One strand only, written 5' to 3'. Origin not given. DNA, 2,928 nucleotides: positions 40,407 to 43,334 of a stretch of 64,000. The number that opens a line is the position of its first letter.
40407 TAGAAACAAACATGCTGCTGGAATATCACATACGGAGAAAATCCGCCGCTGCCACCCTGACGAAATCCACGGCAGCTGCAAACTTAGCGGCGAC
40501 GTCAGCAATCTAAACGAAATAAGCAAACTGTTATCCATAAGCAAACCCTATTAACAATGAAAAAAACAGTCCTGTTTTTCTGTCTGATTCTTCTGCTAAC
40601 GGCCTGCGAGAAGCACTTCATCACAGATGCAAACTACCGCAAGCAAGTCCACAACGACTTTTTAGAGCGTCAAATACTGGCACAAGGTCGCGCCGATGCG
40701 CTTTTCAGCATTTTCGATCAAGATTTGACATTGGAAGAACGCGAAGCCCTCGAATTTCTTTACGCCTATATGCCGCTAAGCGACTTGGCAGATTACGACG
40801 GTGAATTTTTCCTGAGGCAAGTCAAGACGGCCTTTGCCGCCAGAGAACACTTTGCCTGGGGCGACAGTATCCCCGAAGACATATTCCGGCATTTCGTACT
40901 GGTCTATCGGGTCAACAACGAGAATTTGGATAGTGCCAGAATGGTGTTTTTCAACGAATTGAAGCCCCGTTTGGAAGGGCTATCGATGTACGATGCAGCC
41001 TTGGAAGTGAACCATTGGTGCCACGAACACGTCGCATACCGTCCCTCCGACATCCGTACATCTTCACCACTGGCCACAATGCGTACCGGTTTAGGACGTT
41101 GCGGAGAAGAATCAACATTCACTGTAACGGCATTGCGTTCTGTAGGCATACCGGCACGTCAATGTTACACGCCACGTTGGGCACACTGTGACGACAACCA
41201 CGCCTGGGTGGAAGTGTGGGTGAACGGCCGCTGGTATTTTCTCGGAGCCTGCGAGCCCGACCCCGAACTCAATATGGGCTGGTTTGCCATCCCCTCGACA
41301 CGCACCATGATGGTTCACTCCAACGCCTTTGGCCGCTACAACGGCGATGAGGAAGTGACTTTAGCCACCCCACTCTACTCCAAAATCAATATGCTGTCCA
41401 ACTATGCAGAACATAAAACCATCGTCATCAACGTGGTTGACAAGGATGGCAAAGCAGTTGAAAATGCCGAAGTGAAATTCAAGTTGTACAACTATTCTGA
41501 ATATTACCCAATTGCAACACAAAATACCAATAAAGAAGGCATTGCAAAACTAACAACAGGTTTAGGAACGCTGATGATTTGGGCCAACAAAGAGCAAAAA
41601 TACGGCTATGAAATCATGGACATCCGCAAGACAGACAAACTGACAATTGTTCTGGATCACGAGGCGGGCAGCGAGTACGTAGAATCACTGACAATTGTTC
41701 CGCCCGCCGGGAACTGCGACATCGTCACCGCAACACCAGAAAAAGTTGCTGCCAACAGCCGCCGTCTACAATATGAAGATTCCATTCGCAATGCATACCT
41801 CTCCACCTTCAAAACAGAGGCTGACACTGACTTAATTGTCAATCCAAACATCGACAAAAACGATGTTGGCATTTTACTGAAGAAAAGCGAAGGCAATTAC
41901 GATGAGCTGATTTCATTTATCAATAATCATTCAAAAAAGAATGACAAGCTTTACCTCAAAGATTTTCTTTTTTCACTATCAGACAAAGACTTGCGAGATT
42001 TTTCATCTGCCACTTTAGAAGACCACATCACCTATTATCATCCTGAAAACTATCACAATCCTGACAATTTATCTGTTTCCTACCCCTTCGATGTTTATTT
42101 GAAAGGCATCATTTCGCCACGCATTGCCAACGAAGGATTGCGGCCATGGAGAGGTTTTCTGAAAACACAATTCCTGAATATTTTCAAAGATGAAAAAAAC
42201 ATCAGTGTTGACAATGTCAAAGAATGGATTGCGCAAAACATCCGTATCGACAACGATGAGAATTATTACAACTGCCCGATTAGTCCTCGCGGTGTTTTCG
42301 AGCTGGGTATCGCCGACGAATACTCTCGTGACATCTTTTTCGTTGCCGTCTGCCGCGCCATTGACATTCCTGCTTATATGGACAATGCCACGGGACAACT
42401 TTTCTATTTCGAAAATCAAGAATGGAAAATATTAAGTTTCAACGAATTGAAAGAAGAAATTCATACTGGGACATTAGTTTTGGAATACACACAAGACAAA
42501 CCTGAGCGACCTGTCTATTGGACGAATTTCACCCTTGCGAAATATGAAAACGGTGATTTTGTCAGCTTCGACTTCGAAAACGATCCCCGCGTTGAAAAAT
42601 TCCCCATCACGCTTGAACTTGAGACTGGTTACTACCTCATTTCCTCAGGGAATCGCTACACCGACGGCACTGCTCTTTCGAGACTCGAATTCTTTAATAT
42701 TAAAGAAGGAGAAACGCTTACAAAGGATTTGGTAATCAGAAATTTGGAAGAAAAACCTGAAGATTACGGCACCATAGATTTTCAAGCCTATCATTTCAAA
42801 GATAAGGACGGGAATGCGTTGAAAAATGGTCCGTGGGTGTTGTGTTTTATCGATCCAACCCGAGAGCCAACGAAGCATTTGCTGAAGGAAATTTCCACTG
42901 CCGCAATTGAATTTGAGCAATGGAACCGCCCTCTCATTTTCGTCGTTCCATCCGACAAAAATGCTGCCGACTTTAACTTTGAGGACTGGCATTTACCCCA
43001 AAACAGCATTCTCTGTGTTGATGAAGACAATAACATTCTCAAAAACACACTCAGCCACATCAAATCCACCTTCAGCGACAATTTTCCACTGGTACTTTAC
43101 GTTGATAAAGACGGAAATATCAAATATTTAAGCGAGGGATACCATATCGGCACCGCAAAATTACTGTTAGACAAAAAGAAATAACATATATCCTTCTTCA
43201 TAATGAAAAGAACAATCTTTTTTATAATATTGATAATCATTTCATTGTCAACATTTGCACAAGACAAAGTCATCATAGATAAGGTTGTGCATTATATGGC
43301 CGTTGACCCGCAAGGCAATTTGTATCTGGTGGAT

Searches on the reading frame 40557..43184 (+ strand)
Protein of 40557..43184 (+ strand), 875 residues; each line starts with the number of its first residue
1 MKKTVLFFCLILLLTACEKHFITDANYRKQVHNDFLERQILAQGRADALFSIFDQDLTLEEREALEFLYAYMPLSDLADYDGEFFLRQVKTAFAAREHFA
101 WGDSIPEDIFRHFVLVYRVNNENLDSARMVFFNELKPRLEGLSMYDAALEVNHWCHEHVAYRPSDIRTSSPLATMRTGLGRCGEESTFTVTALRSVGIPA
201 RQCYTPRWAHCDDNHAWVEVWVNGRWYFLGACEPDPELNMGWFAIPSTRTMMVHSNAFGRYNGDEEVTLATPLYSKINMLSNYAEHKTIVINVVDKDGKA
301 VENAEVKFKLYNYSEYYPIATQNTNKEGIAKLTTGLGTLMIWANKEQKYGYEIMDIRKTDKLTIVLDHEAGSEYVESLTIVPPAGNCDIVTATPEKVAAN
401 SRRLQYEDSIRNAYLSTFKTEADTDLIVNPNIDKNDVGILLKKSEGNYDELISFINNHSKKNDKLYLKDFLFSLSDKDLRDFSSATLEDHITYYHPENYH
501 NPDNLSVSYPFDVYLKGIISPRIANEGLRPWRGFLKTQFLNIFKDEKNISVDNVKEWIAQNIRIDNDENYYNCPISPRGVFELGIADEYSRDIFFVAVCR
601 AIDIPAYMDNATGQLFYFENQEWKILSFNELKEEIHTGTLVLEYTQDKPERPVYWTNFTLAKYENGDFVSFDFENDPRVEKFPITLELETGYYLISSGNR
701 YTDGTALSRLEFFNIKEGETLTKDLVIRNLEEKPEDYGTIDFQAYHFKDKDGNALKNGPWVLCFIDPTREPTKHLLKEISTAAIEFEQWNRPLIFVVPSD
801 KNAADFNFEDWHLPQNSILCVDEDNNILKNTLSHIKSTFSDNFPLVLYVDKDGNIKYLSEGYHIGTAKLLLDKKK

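Call 8: search_protein_families(library=pfam, proteins=[window:40557-43184:+], max_evalue=0.001)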
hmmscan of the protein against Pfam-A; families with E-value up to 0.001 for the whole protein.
window:40557-43184:+ (875 aa): 2 families
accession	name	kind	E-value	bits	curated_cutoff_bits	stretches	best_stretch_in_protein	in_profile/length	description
PF01841.26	Transglut_core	-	1.8e-23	83.3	23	1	143-228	13-105/108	Transglutaminase-like superfamily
PF02369.22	Big_1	-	7.3e-05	23.2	34.9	1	275-333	7-65/93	Bacterial Ig-like domain (group 1)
